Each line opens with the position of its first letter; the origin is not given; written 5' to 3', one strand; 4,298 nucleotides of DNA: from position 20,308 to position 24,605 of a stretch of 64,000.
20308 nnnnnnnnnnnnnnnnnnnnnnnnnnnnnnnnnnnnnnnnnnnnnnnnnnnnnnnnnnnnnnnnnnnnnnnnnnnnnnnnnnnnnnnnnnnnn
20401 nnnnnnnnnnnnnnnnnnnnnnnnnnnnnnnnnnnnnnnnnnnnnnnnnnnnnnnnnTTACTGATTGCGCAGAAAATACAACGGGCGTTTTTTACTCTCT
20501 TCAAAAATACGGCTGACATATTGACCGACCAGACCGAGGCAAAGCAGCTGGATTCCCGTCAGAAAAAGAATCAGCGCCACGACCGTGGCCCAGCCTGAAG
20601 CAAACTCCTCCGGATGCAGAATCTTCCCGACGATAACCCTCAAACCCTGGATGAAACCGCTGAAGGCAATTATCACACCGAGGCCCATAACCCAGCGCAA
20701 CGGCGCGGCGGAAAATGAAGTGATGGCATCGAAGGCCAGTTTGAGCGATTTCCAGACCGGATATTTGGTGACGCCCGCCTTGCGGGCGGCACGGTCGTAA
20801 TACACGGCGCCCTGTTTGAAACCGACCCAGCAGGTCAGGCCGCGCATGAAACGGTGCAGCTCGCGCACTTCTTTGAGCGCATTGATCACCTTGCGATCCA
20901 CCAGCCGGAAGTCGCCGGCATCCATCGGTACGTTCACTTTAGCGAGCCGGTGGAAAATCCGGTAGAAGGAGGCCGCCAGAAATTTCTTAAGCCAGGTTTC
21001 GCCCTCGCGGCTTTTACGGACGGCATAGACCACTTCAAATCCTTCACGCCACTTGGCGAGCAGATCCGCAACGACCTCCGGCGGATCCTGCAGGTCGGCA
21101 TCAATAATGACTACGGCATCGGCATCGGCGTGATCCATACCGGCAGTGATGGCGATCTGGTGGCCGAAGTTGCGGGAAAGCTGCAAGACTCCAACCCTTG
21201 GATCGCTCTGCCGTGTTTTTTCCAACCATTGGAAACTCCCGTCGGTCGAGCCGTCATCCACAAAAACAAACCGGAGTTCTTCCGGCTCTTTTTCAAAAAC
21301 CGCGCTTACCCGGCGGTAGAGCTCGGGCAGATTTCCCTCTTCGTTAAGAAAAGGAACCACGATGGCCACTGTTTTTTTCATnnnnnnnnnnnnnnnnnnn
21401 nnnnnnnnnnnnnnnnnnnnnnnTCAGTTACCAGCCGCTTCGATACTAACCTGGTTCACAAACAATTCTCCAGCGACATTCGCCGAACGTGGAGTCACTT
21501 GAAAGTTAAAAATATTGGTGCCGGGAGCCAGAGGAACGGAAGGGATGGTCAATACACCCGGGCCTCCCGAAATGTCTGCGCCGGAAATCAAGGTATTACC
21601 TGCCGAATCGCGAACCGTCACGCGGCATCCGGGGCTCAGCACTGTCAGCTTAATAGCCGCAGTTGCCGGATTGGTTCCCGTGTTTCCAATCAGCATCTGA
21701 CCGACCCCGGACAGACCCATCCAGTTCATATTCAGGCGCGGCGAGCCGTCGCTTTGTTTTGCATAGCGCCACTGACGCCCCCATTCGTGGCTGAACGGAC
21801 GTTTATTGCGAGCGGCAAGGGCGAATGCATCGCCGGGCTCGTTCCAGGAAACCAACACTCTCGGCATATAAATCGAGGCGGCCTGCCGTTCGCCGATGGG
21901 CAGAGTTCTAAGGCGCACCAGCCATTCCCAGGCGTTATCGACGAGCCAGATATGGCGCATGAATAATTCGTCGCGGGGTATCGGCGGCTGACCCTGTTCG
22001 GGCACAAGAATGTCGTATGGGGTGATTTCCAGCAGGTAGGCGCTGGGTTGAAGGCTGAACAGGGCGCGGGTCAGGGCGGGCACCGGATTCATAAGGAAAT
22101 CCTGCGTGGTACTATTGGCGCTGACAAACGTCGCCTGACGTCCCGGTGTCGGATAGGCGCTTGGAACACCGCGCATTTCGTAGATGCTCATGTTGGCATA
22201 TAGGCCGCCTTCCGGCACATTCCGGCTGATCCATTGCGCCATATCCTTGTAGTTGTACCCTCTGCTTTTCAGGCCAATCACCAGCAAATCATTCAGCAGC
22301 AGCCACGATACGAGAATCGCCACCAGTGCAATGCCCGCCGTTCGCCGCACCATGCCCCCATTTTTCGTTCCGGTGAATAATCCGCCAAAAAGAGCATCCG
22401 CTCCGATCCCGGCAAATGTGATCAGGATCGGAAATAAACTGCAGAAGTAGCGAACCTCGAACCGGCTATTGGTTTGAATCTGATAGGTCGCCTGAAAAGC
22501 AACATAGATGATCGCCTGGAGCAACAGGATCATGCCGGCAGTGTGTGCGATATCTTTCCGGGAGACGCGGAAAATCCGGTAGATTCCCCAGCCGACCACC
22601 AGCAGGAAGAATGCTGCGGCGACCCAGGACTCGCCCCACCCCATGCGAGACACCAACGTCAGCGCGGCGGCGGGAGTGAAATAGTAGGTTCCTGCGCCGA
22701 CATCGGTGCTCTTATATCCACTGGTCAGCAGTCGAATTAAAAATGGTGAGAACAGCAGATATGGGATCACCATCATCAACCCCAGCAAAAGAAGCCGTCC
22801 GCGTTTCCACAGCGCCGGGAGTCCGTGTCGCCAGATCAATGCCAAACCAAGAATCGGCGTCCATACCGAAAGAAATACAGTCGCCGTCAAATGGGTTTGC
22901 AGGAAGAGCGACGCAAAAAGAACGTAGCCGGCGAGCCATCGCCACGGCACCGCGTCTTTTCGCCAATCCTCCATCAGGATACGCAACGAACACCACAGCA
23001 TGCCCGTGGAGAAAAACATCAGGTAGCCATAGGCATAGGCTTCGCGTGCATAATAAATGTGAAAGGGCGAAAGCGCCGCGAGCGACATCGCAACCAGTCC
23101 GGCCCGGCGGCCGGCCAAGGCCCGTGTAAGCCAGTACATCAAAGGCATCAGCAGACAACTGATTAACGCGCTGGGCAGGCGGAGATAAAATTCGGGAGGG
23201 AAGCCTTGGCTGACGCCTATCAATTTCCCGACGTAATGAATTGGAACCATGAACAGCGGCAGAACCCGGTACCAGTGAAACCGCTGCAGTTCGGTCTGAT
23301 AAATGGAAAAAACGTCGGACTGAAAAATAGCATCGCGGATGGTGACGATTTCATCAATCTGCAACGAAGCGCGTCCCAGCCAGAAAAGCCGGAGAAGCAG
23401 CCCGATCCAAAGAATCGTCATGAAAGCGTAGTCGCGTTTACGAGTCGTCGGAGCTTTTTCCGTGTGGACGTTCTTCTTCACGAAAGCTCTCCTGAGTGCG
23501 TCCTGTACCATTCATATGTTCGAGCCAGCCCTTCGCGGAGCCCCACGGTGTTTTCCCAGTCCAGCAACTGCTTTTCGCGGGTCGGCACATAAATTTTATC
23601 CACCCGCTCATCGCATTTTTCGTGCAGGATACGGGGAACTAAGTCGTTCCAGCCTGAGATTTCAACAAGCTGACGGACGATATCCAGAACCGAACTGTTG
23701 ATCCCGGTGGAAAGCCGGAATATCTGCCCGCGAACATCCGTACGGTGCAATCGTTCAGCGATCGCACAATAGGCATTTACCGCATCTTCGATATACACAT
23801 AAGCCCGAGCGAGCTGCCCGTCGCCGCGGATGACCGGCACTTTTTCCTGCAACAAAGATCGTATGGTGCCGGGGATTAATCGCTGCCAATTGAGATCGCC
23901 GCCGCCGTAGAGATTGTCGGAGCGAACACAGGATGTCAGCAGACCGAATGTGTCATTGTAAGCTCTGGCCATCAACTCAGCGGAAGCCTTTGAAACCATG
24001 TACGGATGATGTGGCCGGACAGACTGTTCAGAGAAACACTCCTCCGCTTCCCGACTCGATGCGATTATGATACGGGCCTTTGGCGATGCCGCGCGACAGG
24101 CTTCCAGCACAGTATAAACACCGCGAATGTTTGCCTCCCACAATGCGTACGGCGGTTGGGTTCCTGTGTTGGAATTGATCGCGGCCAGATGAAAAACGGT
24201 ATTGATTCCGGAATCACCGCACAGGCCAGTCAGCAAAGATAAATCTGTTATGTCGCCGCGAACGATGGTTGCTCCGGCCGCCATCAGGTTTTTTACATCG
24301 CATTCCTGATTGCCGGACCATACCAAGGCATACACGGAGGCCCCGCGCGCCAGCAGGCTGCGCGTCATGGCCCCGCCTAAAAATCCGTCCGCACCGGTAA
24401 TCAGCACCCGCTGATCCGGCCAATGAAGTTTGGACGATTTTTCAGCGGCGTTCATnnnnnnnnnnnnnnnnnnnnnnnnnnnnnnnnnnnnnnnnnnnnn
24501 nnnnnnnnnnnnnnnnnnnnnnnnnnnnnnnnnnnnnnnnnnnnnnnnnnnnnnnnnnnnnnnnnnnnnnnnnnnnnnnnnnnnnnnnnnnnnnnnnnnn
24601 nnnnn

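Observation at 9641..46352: Modular lipid-linked glycosylation locus: five GT-C-like proteins, four next to a GT2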

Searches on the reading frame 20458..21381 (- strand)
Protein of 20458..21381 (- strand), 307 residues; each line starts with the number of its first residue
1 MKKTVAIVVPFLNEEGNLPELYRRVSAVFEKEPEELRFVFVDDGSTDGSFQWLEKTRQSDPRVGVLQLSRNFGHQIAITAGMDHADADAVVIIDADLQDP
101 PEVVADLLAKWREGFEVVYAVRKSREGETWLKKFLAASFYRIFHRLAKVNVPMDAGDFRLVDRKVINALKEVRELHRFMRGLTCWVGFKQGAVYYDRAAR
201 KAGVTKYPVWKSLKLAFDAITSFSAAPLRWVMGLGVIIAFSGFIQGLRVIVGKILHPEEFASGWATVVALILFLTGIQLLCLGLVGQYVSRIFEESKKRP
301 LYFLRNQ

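Call 4: search_protein_families(library=pfam, proteins=[window:20458-21381:-])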
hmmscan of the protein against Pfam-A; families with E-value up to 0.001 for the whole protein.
window:20458-21381:- (307 aa): 3 families
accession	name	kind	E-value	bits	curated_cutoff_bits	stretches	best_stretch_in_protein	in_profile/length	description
PF00535.33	Glycos_transf_2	-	9.3e-30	104.2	23.3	1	7-167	2-165/168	Glycosyl transferase family 2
PF13506.12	Glyco_transf_21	-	4.1e-05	23.6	21.7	1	77-172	21-120/174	Glycosyl transferase family 21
PF10111.15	Glyco_tranf_2_2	-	0.00035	20.6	27.3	1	7-97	2-92/276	Glycosyltransferase like family 2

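Call 9: search_protein_families(library=ncbifam, max_evalue=0.01, proteins=[window:20458-21381:-])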
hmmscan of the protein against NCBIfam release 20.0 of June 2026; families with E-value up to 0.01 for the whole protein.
window:20458-21381:- (307 aa): 17 families
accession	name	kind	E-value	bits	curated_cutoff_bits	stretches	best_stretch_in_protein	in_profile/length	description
NF047588.1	GlcsyltransPgfSStrep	equivalog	4.3e-78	262.7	500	1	5-305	3-303/308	glycosyltransferase PgfS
NF007986.1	PRK10714.1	equivalog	1.8e-51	175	529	1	3-305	6-309/316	undecaprenyl-phosphate 4-deoxy-4-formamido-L-arabinose transferase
TIGR03937.1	PgaC_IcaA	equivalog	3e-12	46.2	422.3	1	3-96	45-135/407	poly-beta-1,6-N-acetyl-D-glucosamine synthase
TIGR04283.1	glyco_like_mftF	equivalog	2e-09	37.3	182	1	6-136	2-122/221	TIGR04283 family arsenosugar biosynthesis glycosyltransferase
TIGR04242.1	nodulat_NodC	equivalog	8.6e-09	34.8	550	1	4-135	49-182/395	chitooligosaccharide synthase NodC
NF007482.0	PRK10073.1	equivalog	1.1e-08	34.5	423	1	3-108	6-107/334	glycosyltransferase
NF041875.1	EPS_EpsD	equivalog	2.7e-08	33.6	370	1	7-118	3-111/325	exopolysaccharide biosynthesis glycosyltransferase EpsD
TIGR04182.1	glyco_TIGR04182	equivalog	3.6e-08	33.1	325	1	225-295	221-288/293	S-layer glycoprotein N-glycosyltransferase AglJ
NF045692.1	OglycostaseCruG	equivalog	6.4e-08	31.9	600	1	4-169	42-218/386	2'-O-glycosyltransferase CruG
NF047683.1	TeichurnBiosyTuaG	equivalog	1.1e-07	31.7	400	1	2-102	5-102/252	teichuronic acid biosynthesis protein TuaG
TIGR03965.1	mycofact_glyco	equivalog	3.3e-07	29.5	280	1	3-113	74-181/467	mycofactocin biosynthesis glycosyltransferase MftF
NF050050.1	ProtGlycPglI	equivalog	0.00027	20.4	500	1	21-120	17-117/306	GalNAc(5)-diNAcBac-PP-undecaprenol beta-1,3-glucosyltransferase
NF010496.0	PRK13915.1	equivalog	0.00027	20.1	262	1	2-109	30-140/307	glucosyl-3-phosphoglycerate synthase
TIGR03469.1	HpnB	hypoth_equivalog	0.00031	19.9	379.25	1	4-146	45-195/386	hopene-associated glycosyltransferase HpnB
TIGR03111.1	glyc2_xrt_Gpos1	hypoth_equivalog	0.0009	18.1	363.95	1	4-111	50-156/439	TIGR03111 family XrtG-associated glycosyltransferase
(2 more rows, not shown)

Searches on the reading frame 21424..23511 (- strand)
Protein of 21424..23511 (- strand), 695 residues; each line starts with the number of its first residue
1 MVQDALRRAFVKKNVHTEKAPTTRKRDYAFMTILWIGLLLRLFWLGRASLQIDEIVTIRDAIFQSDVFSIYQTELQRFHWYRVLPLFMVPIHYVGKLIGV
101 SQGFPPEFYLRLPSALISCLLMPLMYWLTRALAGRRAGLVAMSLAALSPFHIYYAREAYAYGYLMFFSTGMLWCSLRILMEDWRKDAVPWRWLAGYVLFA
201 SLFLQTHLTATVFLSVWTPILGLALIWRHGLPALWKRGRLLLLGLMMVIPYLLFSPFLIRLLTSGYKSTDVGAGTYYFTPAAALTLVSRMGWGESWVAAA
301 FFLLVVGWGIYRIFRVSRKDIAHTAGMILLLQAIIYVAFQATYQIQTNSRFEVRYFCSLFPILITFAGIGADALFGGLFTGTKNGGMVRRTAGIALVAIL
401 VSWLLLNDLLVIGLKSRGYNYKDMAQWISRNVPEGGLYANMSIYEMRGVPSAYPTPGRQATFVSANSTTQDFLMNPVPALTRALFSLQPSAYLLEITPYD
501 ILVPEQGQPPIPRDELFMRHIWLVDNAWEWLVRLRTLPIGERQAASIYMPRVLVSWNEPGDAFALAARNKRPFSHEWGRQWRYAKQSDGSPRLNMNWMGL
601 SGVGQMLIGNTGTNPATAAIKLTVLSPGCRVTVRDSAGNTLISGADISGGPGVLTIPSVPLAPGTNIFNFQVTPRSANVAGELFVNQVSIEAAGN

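Call 4: search_protein_families(library=pfam, proteins=[window:21424-23511:-])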
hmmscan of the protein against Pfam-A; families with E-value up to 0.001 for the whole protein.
window:21424-23511:- (695 aa): 1 family
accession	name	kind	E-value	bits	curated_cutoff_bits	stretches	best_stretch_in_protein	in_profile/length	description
PF13231.12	PMT_2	-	2.8e-05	24.8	26.1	1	106-258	20-158/160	Dolichyl-phosphate-mannose-protein mannosyltransferase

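Call 8: search_protein_families(library=ncbifam, max_evalue=0.01, proteins=[window:21424-23511:-])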
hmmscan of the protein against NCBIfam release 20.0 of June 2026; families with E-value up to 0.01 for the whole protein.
window:21424-23511:- (695 aa): 2 families
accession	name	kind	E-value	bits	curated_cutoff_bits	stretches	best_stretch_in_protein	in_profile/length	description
TIGR03663.1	TIGR03663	subfamily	0.0028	16.7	126.25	1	29-229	3-185/435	flippase activity-associated protein Agl23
TIGR04154.1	archaeo_STT3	subfamily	0.0068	14.8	450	1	86-154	72-142/831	oligosaccharyl transferase, archaeosortase A system-associated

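Call 26: search_protein_families(library=pfam, max_evalue=5, proteins=[window:21424-23511:-])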
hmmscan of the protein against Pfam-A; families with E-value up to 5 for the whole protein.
window:21424-23511:- (695 aa): 3 families
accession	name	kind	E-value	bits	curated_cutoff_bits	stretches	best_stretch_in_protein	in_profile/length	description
PF13231.12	PMT_2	-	2.8e-05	24.8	26.1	1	106-258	20-158/160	Dolichyl-phosphate-mannose-protein mannosyltransferase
PF20520.3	Ac45-VOA1_TM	-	0.003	17.7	25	1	328-352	14-38/39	V0 complex accessory subunit Ac45/VOA1 transmembrane domain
PF04134.17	DCC1-like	-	3.4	9.4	27.8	0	274-319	60-108/113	DCC1-like thiol-disulfide oxidoreductase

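Call 37: find_homologous_proteins(query=window:21424-23511:-)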
Query window:21424-23511:- (695 aa): 31 proteins with E <= 0.001 among 8000 candidates.
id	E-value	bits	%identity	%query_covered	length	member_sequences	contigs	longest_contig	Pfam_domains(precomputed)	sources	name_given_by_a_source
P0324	0.0e+0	1448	92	99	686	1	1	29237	-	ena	-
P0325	0.0e+0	1421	90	99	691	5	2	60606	-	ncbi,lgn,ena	ncbi:MAG: glycosyltransferase family 39 protein [Kiritimatiellales bacterium]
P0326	0.0e+0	1391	89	99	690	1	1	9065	PF13231.13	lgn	-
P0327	0.0e+0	1384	87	99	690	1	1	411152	-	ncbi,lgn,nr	ncbi:MAG: hypothetical protein HOO88_07910 [Kiritimatiellaceae bacterium]|nr:hypothetical protein [K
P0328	0.0e+0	1370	87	99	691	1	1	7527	-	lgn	-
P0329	0.0e+0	1345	85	99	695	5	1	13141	PF13231.13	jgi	jgi:hypothetical protein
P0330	0.0e+0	1321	86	97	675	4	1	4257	-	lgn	-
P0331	2.8e-223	761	54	96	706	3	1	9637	PF13231.13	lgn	-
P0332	6.1e-169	582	47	95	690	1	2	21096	-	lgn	-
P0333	7.1e-167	575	43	97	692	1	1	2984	PF13231.13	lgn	-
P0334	2.9e-161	556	43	96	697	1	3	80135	-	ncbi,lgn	-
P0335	8.0e-160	552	43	92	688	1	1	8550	-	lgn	-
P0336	3.4e-159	550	42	94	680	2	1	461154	-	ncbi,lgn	ncbi:MAG: hypothetical protein AB7T27_00360 [Kiritimatiellia bacterium]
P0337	3.2e-154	533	43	92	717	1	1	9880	-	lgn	-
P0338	6.3e-147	509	64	50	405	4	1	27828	PF13231.13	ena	-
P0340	2.3e-122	428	37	96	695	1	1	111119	-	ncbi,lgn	-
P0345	2.2e-10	58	31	36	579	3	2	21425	PF02366.25,PF13231.13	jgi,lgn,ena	jgi:uncharacterized membrane protein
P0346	2.5e-7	48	34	22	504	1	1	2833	PF13231.13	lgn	-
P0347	8.2e-7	46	28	52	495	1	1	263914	PF13231.13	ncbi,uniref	ncbi:glycosyltransferase family 39 protein [Roseibium algae]|uniref:Glycosyltransferase family 39 pr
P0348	2.2e-6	44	35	21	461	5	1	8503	PF13231.13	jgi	jgi:hypothetical protein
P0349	2.1e-5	41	32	28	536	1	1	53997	PF13231.13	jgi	jgi:4-amino-4-deoxy-L-arabinose transferase-like glycosyltransferase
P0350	4.2e-5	40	38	20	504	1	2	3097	PF13231.13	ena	-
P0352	3.7e-4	37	33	16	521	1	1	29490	PF02366.25,PF13231.13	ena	-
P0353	4.3e-4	37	29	31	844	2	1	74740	PF07719.24,PF13231.13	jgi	-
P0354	4.7e-4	37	53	8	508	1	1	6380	PF13231.13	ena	-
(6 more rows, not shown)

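Call 40: search_solved_structures(query=A3, max_evalue=10, show_alignments=1)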
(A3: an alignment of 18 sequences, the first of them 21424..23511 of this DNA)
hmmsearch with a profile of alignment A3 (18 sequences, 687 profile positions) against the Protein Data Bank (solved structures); distinct sequences matched with E-value up to 10: 0.

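Call 52: find_encoding_contigs(protein=P0336, flank=8000, max_places=2)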
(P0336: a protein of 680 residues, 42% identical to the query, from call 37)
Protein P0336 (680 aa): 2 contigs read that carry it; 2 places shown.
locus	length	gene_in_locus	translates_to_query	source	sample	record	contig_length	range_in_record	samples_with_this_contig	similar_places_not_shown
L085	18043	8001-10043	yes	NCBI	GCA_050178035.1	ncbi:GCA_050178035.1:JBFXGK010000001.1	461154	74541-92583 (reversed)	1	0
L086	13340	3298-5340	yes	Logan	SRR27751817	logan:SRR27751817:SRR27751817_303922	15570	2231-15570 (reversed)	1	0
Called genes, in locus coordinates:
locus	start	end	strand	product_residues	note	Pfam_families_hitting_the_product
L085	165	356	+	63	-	-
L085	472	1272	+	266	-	PF02811:PHP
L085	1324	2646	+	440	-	PF06123:CreD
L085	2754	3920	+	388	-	PF07719:TPR_2 (faint), PF13181:TPR_8 (faint), PF13428:TPR_14 (faint), PF13432:TPR_16 (faint), PF14559:TPR_19 (faint), PF13431:TPR_17 (faint)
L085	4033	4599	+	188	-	-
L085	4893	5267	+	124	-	-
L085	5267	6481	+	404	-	-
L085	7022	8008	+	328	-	PF00535:Glycos_transf_2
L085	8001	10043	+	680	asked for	-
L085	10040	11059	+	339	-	PF03706:LPG_synthase_TM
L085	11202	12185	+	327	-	PF01073:3Beta_HSD, PF01370:Epimerase, PF02719:Polysacc_synt_2, PF04321:RmlD_sub_bind, PF05368:NmrA (weak), PF13460:NAD_binding_10, PF16363:GDP_Man_Dehyd, PF07993:NAD_binding_4 (weak)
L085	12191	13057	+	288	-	PF00106:adh_short, PF08659:KR, PF23441:SDR, PF13561:adh_short_C2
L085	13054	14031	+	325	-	PF01408:GFO_IDH_MocA, PF02894:GFO_IDH_MocA_C, PF22725:GFO_IDH_MocA_C3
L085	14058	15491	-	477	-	PF13641:Glyco_tranf_2_3 (faint), PF00535:Glycos_transf_2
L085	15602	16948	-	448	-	-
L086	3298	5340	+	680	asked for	-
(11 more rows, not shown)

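Call 53: find_encoding_contigs(protein=P0340, flank=8000, max_places=2)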
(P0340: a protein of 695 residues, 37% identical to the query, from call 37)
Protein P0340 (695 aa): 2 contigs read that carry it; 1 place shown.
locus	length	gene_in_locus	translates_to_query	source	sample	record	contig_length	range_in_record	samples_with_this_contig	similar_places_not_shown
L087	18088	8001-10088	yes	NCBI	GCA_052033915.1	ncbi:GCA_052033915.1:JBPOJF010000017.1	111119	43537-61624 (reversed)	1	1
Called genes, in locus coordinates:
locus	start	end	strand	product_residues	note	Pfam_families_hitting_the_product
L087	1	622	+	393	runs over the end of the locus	PF04389:Peptidase_M28, PF01546:Peptidase_M20, PF07687:M20_dimer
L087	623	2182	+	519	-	-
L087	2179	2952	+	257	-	PF00535:Glycos_transf_2, PF10111:Glyco_tranf_2_2, PF13641:Glyco_tranf_2_3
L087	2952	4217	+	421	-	-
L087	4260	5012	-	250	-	PF13641:Glyco_tranf_2_3 (weak), PF00535:Glycos_transf_2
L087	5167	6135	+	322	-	PF00106:adh_short (faint), PF01073:3Beta_HSD, PF01370:Epimerase, PF02719:Polysacc_synt_2, PF04321:RmlD_sub_bind, PF13460:NAD_binding_10, PF16363:GDP_Man_Dehyd, PF07993:NAD_binding_4 (weak)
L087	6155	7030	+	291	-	PF00106:adh_short, PF08659:KR, PF23441:SDR, PF13561:adh_short_C2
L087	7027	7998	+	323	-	PF01408:GFO_IDH_MocA, PF03447:NAD_binding_3 (faint), PF02894:GFO_IDH_MocA_C, PF22725:GFO_IDH_MocA_C3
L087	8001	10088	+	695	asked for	-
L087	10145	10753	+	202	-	PF13580:SIS_2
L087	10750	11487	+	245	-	PF00923:TAL_FSA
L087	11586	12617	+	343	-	PF00288:GHMP_kinases_N, PF08544:GHMP_kinases_C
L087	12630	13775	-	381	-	PF03435:Sacchrp_dh_NADP (weak)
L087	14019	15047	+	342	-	PF04321:RmlD_sub_bind, PF01073:3Beta_HSD, PF01370:Epimerase, PF02719:Polysacc_synt_2 (faint), PF07993:NAD_binding_4 (faint), PF13460:NAD_binding_10, PF16363:GDP_Man_Dehyd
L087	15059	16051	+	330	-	PF01073:3Beta_HSD, PF01370:Epimerase, PF02719:Polysacc_synt_2, PF04321:RmlD_sub_bind, PF16363:GDP_Man_Dehyd, PF07993:NAD_binding_4 (faint), PF13460:NAD_binding_10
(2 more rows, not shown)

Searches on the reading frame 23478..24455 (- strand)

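Call 4: search_protein_families(library=pfam, proteins=[window:23478-24455:-])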
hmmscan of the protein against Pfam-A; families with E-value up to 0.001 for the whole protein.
window:23478-24455:- (325 aa): 9 families
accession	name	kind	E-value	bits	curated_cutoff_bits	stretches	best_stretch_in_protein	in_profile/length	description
PF01370.27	Epimerase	-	1.8e-38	132.8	20.9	1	17-238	1-230/240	NAD dependent epimerase/dehydratase family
PF16363.11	GDP_Man_Dehyd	-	5.4e-31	108.7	27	1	18-312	1-331/332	GDP-mannose 4,6 dehydratase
PF01073.25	3Beta_HSD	-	1.6e-17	63.9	22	1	18-249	1-249/280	3-beta hydroxysteroid dehydrogenase/isomerase family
PF02719.21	Polysacc_synt_2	-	2.7e-11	43.6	20.2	1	17-272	1-252/293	Polysaccharide biosynthesis protein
PF07993.18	NAD_binding_4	-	2.2e-08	34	20.1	1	19-184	1-209/258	Male sterility protein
PF05368.20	NmrA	-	8e-08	32.7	27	1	14-81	2-60/298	NmrA-like family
PF13460.12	NAD_binding_10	-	6.2e-06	26.6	27.2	1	21-163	1-131/184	NAD(P)H-binding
PF04321.23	RmlD_sub_bind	-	9.4e-05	22.1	27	1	16-169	2-142/287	RmlD substrate binding domain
PF00106.31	adh_short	-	0.00082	19.3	26.6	0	16-164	2-161/195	short chain dehydrogenase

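Call 84: search_protein_families(library=ncbifam, max_evalue=1e-10, proteins=[window:23478-24455:-])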
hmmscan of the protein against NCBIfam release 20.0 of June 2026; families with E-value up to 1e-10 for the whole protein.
window:23478-24455:- (325 aa): 13 families
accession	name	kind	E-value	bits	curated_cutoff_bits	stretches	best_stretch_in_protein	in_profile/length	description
TIGR01181.1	dTDP_gluc_dehyt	equivalog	7.2e-40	137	365.1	1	16-321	1-315/321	dTDP-glucose 4,6-dehydratase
TIGR02622.1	CDP_4_6_dhtase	equivalog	6.4e-32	111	278.45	1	12-319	2-332/352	CDP-glucose 4,6-dehydratase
TIGR04180.1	EDH_00030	hypoth_equivalog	4.4e-27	94.9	475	1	17-268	1-257/297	NAD-dependent 4,6-dehydratase LegB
NF007582.0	PRK10217.1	equivalog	3.1e-20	72.6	698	1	15-266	2-269/355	dTDP-glucose 4,6-dehydratase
NF007490.0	PRK10084.1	subfamily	2.5e-19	69.5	649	1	141-318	155-335/361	dTDP-glucose 4,6-dehydratase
NF042422.1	oxyalk_red_OleD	equivalog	1.3e-18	67.5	580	1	16-268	2-251/329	2-alkyl-3-oxoalkanoate reductase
TIGR01179.1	galE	equivalog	1.9e-18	66.4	262.3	1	16-177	1-171/332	UDP-glucose 4-epimerase GalE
NF042423.1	oxyalk_red_Shew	equivalog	4e-16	59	580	1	15-252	9-242/331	2-alkyl-3-oxoalkanoate reductase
NF043036.1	ErythonDh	equivalog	1.1e-15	57.6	325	1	16-166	2-163/321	D-erythronate dehydrogenase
TIGR03466.1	HpnA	hypoth_equivalog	3.4e-15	55.8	367.65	1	16-135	2-114/327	hopanoid-associated sugar epimerase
NF007956.0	PRK10675.1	subfamily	4.7e-15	55.6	394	0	16-135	2-125/338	UDP-glucose 4-epimerase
NF011728.1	PRK15181.1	equivalog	6.7e-15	54.9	760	1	6-319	7-339/348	Vi polysaccharide biosynthesis UDP-N-acetylglucosaminuronic acid C-4 epimerase TviC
NF047922.1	GDPFucSynFcl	equivalog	2.2e-13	50.4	500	1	15-321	3-305/308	GDP-L-fucose synthase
